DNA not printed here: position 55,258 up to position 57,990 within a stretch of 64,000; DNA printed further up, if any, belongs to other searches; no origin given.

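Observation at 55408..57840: ValRS-like class I synthetase with both catalytic signature motifs degenerate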

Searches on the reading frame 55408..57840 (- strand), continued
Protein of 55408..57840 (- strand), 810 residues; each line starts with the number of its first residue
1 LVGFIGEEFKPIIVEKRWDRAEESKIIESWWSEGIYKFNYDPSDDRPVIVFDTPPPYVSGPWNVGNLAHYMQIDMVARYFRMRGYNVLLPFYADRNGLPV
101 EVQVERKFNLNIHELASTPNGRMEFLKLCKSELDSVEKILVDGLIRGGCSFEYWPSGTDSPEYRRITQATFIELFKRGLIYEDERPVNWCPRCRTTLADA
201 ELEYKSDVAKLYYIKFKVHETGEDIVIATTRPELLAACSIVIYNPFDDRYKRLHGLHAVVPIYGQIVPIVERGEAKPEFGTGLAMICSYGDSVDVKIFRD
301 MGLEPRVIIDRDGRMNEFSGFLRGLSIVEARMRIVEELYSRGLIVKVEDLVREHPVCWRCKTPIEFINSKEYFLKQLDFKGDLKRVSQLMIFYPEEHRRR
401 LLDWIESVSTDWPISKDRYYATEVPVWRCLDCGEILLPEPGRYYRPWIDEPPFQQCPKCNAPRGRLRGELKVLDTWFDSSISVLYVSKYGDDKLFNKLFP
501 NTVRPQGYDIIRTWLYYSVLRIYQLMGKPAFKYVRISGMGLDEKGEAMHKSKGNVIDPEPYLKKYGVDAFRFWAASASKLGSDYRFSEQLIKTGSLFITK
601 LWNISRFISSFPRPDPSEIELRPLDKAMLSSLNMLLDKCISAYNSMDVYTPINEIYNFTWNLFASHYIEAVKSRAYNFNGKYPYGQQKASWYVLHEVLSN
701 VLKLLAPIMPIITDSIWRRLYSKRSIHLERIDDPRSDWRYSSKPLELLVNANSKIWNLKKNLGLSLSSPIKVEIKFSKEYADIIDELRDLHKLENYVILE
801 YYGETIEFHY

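Call 6: find_homologous_proteins(query=window:55408-57840:-, max_evalue=1e-20)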
Query window:55408-57840:- (810 aa): 5651 proteins with E <= 1e-20 among 8000 candidates; the best 120 are listed.
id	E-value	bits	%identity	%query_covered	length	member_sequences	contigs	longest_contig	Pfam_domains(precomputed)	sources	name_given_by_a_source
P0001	0.0e+0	1901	100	100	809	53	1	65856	PF09334.18,PF08264.20,PF00133.29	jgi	-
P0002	0.0e+0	1508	79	99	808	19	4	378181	PF09334.18,PF08264.20,PF00133.29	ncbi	ncbi:MAG: valine--tRNA ligase [Candidatus Methanomethylicia archaeon]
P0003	0.0e+0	1483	77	99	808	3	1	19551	PF09334.18,PF08264.20,PF00133.29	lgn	-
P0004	0.0e+0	1480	77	99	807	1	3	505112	PF09334.18,PF08264.20,PF00133.29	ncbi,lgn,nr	ncbi:MAG: valine--tRNA ligase [Candidatus Methanomethylicia archaeon]|nr:valine--tRNA ligase [Candid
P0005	0.0e+0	1331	71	97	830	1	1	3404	PF09334.18,PF08264.20,PF00133.29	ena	-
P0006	0.0e+0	1236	80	81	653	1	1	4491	PF09334.18,PF08264.20,PF00133.29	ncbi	ncbi:MAG: class I tRNA ligase family protein, partial [Candidatus Methanomethylicia archaeon]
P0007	0.0e+0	1201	62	99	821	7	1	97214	PF09334.18,PF08264.20,PF21349.3,PF00133.29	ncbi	-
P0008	0.0e+0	1185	62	98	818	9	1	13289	PF09334.18,PF08264.20,PF21349.3,PF00133.29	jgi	-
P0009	0.0e+0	1185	62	97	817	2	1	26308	PF09334.18,PF08264.20,PF21349.3,PF00133.29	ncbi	-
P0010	0.0e+0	1180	63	97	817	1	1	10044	PF09334.18,PF08264.20,PF21349.3,PF00133.29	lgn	-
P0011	0.0e+0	1179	63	98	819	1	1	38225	PF09334.18,PF08264.20,PF00133.29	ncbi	-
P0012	0.0e+0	1177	62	98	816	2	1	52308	PF09334.18,PF08264.20,PF00133.29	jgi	-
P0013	0.0e+0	1173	61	98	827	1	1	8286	PF09334.18,PF08264.20,PF21349.3,PF00133.29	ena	-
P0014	0.0e+0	1169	63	98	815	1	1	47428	PF09334.18,PF08264.20,PF00133.29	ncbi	-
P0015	0.0e+0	1165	62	98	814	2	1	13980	PF09334.18,PF08264.20,PF00133.29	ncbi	-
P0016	0.0e+0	1164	62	98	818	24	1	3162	PF09334.18,PF08264.20,PF00133.29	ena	-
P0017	0.0e+0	1161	62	97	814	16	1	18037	PF09334.18,PF08264.20,PF00133.29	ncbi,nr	ncbi:MAG: valine--tRNA ligase [Thermoprotei archaeon]|nr:MAG: valine--tRNA ligase [Thermoprotei arch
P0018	0.0e+0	1159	62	98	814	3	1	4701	PF09334.18,PF08264.20,PF21349.3,PF00133.29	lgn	-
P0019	0.0e+0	1157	62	98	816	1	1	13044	PF09334.18,PF08264.20,PF00133.29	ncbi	-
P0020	0.0e+0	1157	62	97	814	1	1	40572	PF09334.18,PF08264.20,PF00133.29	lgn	-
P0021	0.0e+0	1155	62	98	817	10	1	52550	PF09334.18,PF08264.20,PF00133.29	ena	-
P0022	0.0e+0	1154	63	97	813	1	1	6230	PF09334.18,PF08264.20,PF00133.29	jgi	-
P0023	0.0e+0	1154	61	97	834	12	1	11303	PF09334.18,PF08264.20,PF00133.29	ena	-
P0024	0.0e+0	1151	60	98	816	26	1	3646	PF09334.18,PF08264.20,PF00133.29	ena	-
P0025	0.0e+0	1149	60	98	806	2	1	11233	PF09334.18,PF08264.20,PF00133.29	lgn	-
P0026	0.0e+0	1149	62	98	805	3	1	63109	PF09334.18,PF08264.20,PF00133.29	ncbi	-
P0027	0.0e+0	1148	61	97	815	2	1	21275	PF09334.18,PF08264.20,PF21349.3,PF00133.29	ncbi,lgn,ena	-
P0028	0.0e+0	1146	61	99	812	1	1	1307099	PF09334.18,PF08264.20,PF21349.3,PF13603.13,PF00133.29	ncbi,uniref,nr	ncbi:valine--tRNA ligase [Desulfurococcus amylolyticus]|uniref:valine--tRNA ligase n=1 Tax=Desulfuro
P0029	0.0e+0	1146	60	98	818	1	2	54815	PF09334.18,PF08264.20,PF00133.29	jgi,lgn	-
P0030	0.0e+0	1146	61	99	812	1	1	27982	PF09334.18,PF08264.20,PF21349.3,PF13603.13,PF00133.29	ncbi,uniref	ncbi:MAG: valine--tRNA ligase [Desulfurococcus sp.]|uniref:valine--tRNA ligase n=1 Tax=Desulfurococc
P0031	0.0e+0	1145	60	98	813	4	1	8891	PF09334.18,PF08264.20,PF00133.29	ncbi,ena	-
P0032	0.0e+0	1145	61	99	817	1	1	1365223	PF09334.18,PF08264.20,PF21349.3,PF13603.13,PF00133.29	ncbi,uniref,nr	ncbi:valyl-tRNA synthetase [Desulfurococcus amylolyticus 1221n]|uniref:Valine--tRNA ligase n=2 Tax=D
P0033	0.0e+0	1144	61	99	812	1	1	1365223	PF09334.18,PF08264.20,PF21349.3,PF13603.13,PF00133.29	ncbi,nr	ncbi:valine--tRNA ligase [Desulfurococcus amylolyticus]|nr:valine--tRNA ligase [Desulfurococcus amyl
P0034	0.0e+0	1144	61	98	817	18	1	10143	PF09334.18,PF08264.20,PF00133.29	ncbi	-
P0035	0.0e+0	1142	61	98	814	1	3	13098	PF09334.18,PF08264.20,PF00133.29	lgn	-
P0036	0.0e+0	1142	61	99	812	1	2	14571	PF09334.18,PF08264.20,PF21349.3,PF13603.13,PF00133.29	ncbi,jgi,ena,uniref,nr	ncbi:valine--tRNA ligase [Desulfurococcus amylolyticus]|uniref:valine--tRNA ligase n=1 Tax=Desulfuro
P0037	0.0e+0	1142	60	98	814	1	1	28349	PF09334.18,PF08264.20,PF00133.29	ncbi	-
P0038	0.0e+0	1141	61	98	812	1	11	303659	PF09334.18,PF08264.20,PF21349.3,PF13603.13,PF00133.29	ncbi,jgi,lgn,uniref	ncbi:MAG: valine--tRNA ligase [Desulfurococcus sp.]|jgi:valyl-tRNA synthetase|uniref:valine--tRNA li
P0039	0.0e+0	1140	61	98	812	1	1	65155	PF09334.18,PF08264.20,PF21349.3,PF13603.13,PF00133.29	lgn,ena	-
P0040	0.0e+0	1140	61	97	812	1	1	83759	PF09334.18,PF08264.20,PF00133.29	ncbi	-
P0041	0.0e+0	1139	61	98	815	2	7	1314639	PF09334.18,PF08264.20,PF21349.3,PF00133.29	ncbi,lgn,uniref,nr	ncbi:valine--tRNA ligase [Desulfurococcus mucosus]|uniref:Valine--tRNA ligase n=1 Tax=Desulfurococcu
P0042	0.0e+0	1138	60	99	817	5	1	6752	PF09334.18,PF08264.20,PF00133.29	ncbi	-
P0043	0.0e+0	1138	60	98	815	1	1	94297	PF09334.18,PF08264.20,PF00133.29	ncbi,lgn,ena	-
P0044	0.0e+0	1137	60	99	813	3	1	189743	PF09334.18,PF08264.20,PF21349.3,PF13603.13,PF00133.29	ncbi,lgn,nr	ncbi:MAG: valine--tRNA ligase [Desulfurococcus sp.]|nr:valine--tRNA ligase [Desulfurococcus sp.]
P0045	0.0e+0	1136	61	98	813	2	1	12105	PF09334.18,PF08264.20,PF21349.3,PF00133.29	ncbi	ncbi:MAG: valine--tRNA ligase [Thermoprotei archaeon]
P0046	0.0e+0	1131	60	98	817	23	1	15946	PF09334.18,PF08264.20,PF00133.29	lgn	-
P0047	0.0e+0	1131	59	98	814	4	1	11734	PF09334.18,PF08264.20,PF00133.29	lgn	-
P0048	0.0e+0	1130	61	99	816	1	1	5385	PF09334.18,PF08264.20,PF00133.29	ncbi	-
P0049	0.0e+0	1127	60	98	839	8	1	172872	PF09334.18,PF08264.20,PF21349.3,PF00133.29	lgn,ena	-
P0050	0.0e+0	1124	59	99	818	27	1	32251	PF09334.18,PF08264.20,PF00133.29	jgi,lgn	jgi:valyl-tRNA synthetase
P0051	0.0e+0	1120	59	98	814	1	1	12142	PF09334.18,PF08264.20,PF00133.29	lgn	-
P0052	0.0e+0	1119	59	98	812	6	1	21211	PF09334.18,PF08264.20,PF00133.29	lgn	-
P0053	0.0e+0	1116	58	98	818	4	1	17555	PF09334.18,PF08264.20,PF21349.3,PF00133.29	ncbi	-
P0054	0.0e+0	1116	60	98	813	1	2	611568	PF09334.18,PF08264.20,PF00133.29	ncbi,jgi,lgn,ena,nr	ncbi:MAG: valine--tRNA ligase [Desulfurococcales archaeon ex4484_58]|nr:MAG: valine--tRNA ligase [De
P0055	0.0e+0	1115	60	98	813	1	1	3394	PF09334.18,PF08264.20,PF00133.29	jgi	-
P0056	0.0e+0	1114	58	99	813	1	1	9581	PF09334.18,PF08264.20,PF00133.29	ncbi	-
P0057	0.0e+0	1114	59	98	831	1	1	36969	PF09334.18,PF08264.20,PF13603.13,PF00133.29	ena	-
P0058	0.0e+0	1113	60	97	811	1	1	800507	PF09334.18,PF08264.20,PF21349.3,PF00133.29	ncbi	-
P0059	0.0e+0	1110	59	98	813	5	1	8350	PF09334.18,PF08264.20,PF00133.29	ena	-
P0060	0.0e+0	1110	59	98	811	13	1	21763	PF09334.18,PF08264.20,PF13603.13,PF00133.29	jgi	jgi:valyl-tRNA synthetase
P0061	0.0e+0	1110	60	98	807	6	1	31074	PF09334.18,PF08264.20,PF21349.3,PF00133.29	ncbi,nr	ncbi:MAG: valine--tRNA ligase [Thermogladius sp.]|nr:valine--tRNA ligase [Thermogladius sp.]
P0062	0.0e+0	1109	60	98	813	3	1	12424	PF09334.18,PF08264.20,PF13603.13,PF00133.29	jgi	-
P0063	0.0e+0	1107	60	98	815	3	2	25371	PF09334.18,PF08264.20,PF00133.29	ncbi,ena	-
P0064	0.0e+0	1107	60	98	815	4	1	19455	PF09334.18,PF08264.20,PF00133.29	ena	-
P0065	0.0e+0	1107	59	99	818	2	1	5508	PF09334.18,PF08264.20,PF00133.29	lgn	-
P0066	0.0e+0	1105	59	99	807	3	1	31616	PF09334.18,PF08264.20,PF21349.3,PF00133.29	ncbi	-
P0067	0.0e+0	1104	59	99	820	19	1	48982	PF09334.18,PF08264.20,PF00133.29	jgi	-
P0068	0.0e+0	1104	59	98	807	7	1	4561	PF09334.18,PF08264.20,PF21349.3,PF00133.29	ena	-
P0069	0.0e+0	1103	60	98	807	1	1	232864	PF09334.18,PF08264.20,PF21349.3,PF00133.29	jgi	jgi:valyl-tRNA synthetase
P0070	0.0e+0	1103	60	98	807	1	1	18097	PF09334.18,PF08264.20,PF21349.3,PF00133.29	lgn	-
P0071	0.0e+0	1102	60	97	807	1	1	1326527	PF09334.18,PF08264.20,PF21349.3,PF00133.29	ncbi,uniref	ncbi:valine--tRNA ligase [Thermogladius sp. 4427co]|uniref:valine--tRNA ligase n=1 Tax=Thermogladius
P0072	0.0e+0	1102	60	98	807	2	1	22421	PF09334.18,PF08264.20,PF21349.3,PF00133.29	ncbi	-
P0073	0.0e+0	1102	60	98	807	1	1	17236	PF09334.18,PF08264.20,PF21349.3,PF00133.29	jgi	jgi:valyl-tRNA synthetase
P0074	0.0e+0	1102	60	98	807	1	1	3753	PF09334.18,PF08264.20,PF21349.3,PF00133.29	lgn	-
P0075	0.0e+0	1101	59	97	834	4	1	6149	PF09334.18,PF08264.20,PF00133.29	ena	-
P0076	0.0e+0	1100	59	98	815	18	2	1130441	PF09334.18,PF08264.20,PF00133.29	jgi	jgi:valyl-tRNA synthetase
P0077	0.0e+0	1097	59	98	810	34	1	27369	PF09334.18,PF08264.20,PF00133.29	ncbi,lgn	-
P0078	0.0e+0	1096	59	98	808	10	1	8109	PF09334.18,PF08264.20,PF00133.29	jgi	jgi:valyl-tRNA synthetase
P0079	0.0e+0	1095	58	98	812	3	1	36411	PF09334.18,PF08264.20,PF21349.3,PF00133.29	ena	-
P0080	0.0e+0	1095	59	98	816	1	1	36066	PF09334.18,PF08264.20,PF00133.29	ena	-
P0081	0.0e+0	1095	59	98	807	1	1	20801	PF09334.18,PF08264.20,PF21349.3,PF00133.29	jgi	jgi:valyl-tRNA synthetase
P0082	0.0e+0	1094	59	97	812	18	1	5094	PF09334.18,PF08264.20,PF00133.29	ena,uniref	uniref:Valine--tRNA ligase n=1 Tax=Staphylothermus marinus TaxID=2280 RepID=A0A7C4D6X5_STAMA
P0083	0.0e+0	1094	58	98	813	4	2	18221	PF09334.18,PF08264.20,PF00133.29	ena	-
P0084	0.0e+0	1094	59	98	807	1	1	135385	PF09334.18,PF08264.20,PF21349.3,PF00133.29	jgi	jgi:valyl-tRNA synthetase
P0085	0.0e+0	1094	59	98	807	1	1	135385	PF09334.18,PF08264.20,PF21349.3,PF00133.29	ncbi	-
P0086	0.0e+0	1094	58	98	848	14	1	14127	PF09334.18,PF08264.20,PF00133.29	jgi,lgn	jgi:valyl-tRNA synthetase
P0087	0.0e+0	1093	59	95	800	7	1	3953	PF09334.18,PF08264.20,PF13603.13,PF00133.29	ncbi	ncbi:MAG: valine--tRNA ligase, partial [Desulfurococcaceae archaeon]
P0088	0.0e+0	1088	58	97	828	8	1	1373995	PF09334.18,PF08264.20,PF00133.29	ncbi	-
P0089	0.0e+0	1087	59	94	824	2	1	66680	PF09334.18,PF08264.20,PF00133.29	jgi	jgi:valyl-tRNA synthetase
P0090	0.0e+0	1087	58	97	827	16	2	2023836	PF09334.18,PF08264.20,PF00133.29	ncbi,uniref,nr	ncbi:Valyl-tRNA synthetase [Pyrodictium delaneyi]|uniref:Valine--tRNA ligase n=1 Tax=Pyrodictium del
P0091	0.0e+0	1086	58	98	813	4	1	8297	PF09334.18,PF08264.20,PF00133.29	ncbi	-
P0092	0.0e+0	1085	58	97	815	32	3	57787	PF09334.18,PF08264.20,PF00133.29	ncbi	ncbi:MAG: valine--tRNA ligase [Desulfurococcaceae archaeon]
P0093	0.0e+0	1084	59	97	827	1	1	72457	PF09334.18,PF08264.20,PF00133.29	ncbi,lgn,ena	-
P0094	0.0e+0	1084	58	99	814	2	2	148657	PF09334.18,PF08264.20,PF00133.29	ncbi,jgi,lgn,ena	-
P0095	0.0e+0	1083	59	97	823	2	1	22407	PF09334.18,PF08264.20,PF00133.29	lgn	-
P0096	0.0e+0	1077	57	98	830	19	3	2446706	PF09334.18,PF08264.20,PF13603.13,PF00133.29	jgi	jgi:valyl-tRNA synthetase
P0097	0.0e+0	1076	58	98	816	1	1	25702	PF09334.18,PF08264.20,PF00133.29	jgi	-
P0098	0.0e+0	1075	57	98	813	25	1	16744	PF09334.18,PF08264.20,PF00133.29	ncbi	ncbi:MAG: valine--tRNA ligase [Desulfurococcaceae archaeon]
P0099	0.0e+0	1071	57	97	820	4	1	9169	PF09334.18,PF08264.20,PF00133.29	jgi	jgi:valyl-tRNA synthetase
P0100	0.0e+0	1071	61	91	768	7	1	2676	PF09334.18,PF08264.20,PF00133.29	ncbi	ncbi:MAG: valine--tRNA ligase, partial [Thermoprotei archaeon]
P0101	0.0e+0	1069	57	98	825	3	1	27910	PF09334.18,PF08264.20,PF00133.29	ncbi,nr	ncbi:MAG: valine--tRNA ligase [Crenarchaeota archaeon]|nr:valine--tRNA ligase [Thermoproteota archae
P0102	0.0e+0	1068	57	99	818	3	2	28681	PF09334.18,PF08264.20,PF00133.29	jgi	-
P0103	0.0e+0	1068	58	98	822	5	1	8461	PF09334.18,PF08264.20,PF00133.29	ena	-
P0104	0.0e+0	1066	57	98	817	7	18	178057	PF09334.18,PF08264.20,PF00133.29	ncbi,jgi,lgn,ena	ncbi:MAG: valine--tRNA ligase [Desulfurococcaceae archaeon]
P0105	0.0e+0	1065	57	98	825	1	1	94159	PF09334.18,PF08264.20,PF00133.29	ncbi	-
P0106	0.0e+0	1064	57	98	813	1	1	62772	PF09334.18,PF08264.20,PF00133.29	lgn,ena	-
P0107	0.0e+0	1063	57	97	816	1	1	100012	PF09334.18,PF08264.20,PF00133.29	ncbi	-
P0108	0.0e+0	1062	57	97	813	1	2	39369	PF09334.18,PF08264.20,PF00133.29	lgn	-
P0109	0.0e+0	1061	57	97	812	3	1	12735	PF09334.18,PF08264.20,PF00133.29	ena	-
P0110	0.0e+0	1061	57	97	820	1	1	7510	PF09334.18,PF08264.20,PF00133.29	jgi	jgi:valyl-tRNA synthetase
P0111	0.0e+0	1060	56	99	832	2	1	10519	PF09334.18,PF08264.20,PF00133.29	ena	-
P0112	0.0e+0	1060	57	97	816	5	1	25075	PF09334.18,PF08264.20,PF21349.3,PF00133.29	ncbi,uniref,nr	ncbi:MAG TPA: valine--tRNA ligase [Ignisphaera aggregans]|uniref:Valine--tRNA ligase n=1 Tax=Ignisph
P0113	0.0e+0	1060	58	98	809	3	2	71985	PF09334.18,PF08264.20,PF00133.29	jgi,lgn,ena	-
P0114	0.0e+0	1059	57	99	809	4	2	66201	PF09334.18,PF08264.20,PF13603.13,PF00133.29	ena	-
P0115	0.0e+0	1058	57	97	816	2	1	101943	PF09334.18,PF08264.20,PF21349.3,PF00133.29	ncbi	-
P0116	0.0e+0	1057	56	99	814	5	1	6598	PF09334.18,PF08264.20,PF00133.29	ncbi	ncbi:MAG: valine--tRNA ligase [Desulfurococcaceae archaeon]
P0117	0.0e+0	1057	58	98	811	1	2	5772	PF09334.18,PF08264.20,PF00133.29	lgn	-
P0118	0.0e+0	1056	58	97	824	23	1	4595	PF09334.18,PF08264.20,PF00133.29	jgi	jgi:valyl-tRNA synthetase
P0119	0.0e+0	1056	57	97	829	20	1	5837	PF09334.18,PF08264.20,PF00133.29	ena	-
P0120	0.0e+0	1056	57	97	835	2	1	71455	PF09334.18,PF08264.20,PF00133.29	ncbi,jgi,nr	ncbi:MAG: valine--tRNA ligase [Crenarchaeota archaeon]|nr:valine--tRNA ligase [Thermoproteota archae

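Call 9: find_related_loci(query=window:55408-57840:-, collection=genome_contigs, flank=10000)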
Query window:55408-57840:- (810 aa) in genome_contigs; peptide patterns used: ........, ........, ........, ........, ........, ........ (x = any residue, [..] = any of these).
84 stretches matched a pattern; 4 encode a relative of the query (tblastn E <= 1e-3); 4 distinct loci.
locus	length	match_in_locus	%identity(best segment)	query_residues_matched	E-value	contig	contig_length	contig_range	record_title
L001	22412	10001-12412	79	5-809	0e+0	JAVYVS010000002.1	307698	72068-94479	MAG: Candidatus Methanomethylicia archaeon isolate DRTY-2_202007_bins_12 DRTY-2_202007_bins_12_scaffold_2, whole genome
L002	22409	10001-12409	77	1-804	0e+0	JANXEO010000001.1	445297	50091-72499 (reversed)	MAG: Candidatus Methanomethylicia archaeon isolate SKYB69 NODE_1_length_445297_cov_15.629898, whole genome shotgun seque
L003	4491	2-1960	80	157-809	0e+0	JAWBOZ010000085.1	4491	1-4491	MAG: Candidatus Methanomethylicia archaeon isolate HHBFW-2_201803_bins_56 HHBFW-2_201803_bins_56_scaffold_85, whole geno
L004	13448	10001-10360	28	469-587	5e-6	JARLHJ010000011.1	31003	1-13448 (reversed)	MAG: Candidatus Babeliales bacterium isolate MAG_BO39 MetaBAT2_Bin_39_Oxic_k141_833176, whole genome shotgun sequence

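Call 13: find_encoding_contigs(protein=P0007, flank=10000, max_places=2)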
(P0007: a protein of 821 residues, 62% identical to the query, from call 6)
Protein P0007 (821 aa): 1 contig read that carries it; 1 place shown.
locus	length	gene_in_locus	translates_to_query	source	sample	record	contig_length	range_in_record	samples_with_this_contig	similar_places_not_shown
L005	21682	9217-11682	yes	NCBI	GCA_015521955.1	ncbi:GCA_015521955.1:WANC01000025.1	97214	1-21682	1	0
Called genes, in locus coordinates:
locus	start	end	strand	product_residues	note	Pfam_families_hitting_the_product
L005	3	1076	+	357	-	?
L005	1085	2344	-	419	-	PF01189:Methyltr_RsmB-F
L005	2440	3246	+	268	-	PF01975:SurE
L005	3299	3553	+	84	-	-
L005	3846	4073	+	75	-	PF26688:RHH_12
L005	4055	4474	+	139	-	PF01850:PIN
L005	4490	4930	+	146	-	-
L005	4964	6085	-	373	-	PF01012:ETF, PF00766:ETF_alpha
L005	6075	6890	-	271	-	PF01012:ETF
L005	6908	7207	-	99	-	PF12838:Fer4_7 (faint), PF05187:Fer4_ETF_QO (weak), PF13187:Fer4_9 (weak), PF12797:Fer4_2 (faint)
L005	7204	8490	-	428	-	PF00890:FAD_binding_2, PF01134:GIDA (weak), PF01266:DAO, PF01494:FAD_binding_3, PF03486:HI0933_like, PF05834:Lycopene_cycl, PF12831:FAD_oxidored, PF13450:NAD_binding_8, +5 more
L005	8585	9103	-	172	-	PF04073:tRNA_edit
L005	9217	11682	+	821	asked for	PF00133:tRNA-synt_1, PF09334:tRNA-synt_1g, PF21349:RUBY_RBDX (faint), PF08264:Anticodon_1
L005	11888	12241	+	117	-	PF01978:TrmB (faint)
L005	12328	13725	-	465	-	PF03951:Gln-synt_N, PF00120:Gln-synt_C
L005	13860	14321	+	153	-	PF12840:HTH_20 (weak), PF13404:HTH_AsnC-type, PF13412:HTH_24, PF01037:AsnC_trans_reg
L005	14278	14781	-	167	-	PF03551:PadR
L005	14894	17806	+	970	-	PF03176:MMPL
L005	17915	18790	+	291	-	PF01937:ARMT1-like_dom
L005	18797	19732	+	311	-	PF00389:2-Hacid_dh, PF02826:2-Hacid_dh_C, PF03446:NAD_binding_2 (weak)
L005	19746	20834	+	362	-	PF00266:Aminotran_5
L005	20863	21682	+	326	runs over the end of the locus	PF00005:ABC_tran, PF13304:AAA_21, PF13732:DrrA1-3_C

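Call 14: find_encoding_contigs(protein=P0005, flank=10000, max_places=2)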
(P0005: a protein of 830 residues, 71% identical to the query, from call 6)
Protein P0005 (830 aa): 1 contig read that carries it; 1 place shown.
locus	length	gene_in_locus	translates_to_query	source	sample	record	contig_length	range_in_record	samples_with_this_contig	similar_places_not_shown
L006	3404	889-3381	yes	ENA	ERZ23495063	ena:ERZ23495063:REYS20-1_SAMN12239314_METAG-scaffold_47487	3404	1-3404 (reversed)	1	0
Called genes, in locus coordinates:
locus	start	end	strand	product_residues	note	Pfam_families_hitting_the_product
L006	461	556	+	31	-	-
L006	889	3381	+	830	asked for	PF00133:tRNA-synt_1, PF09334:tRNA-synt_1g, PF08264:Anticodon_1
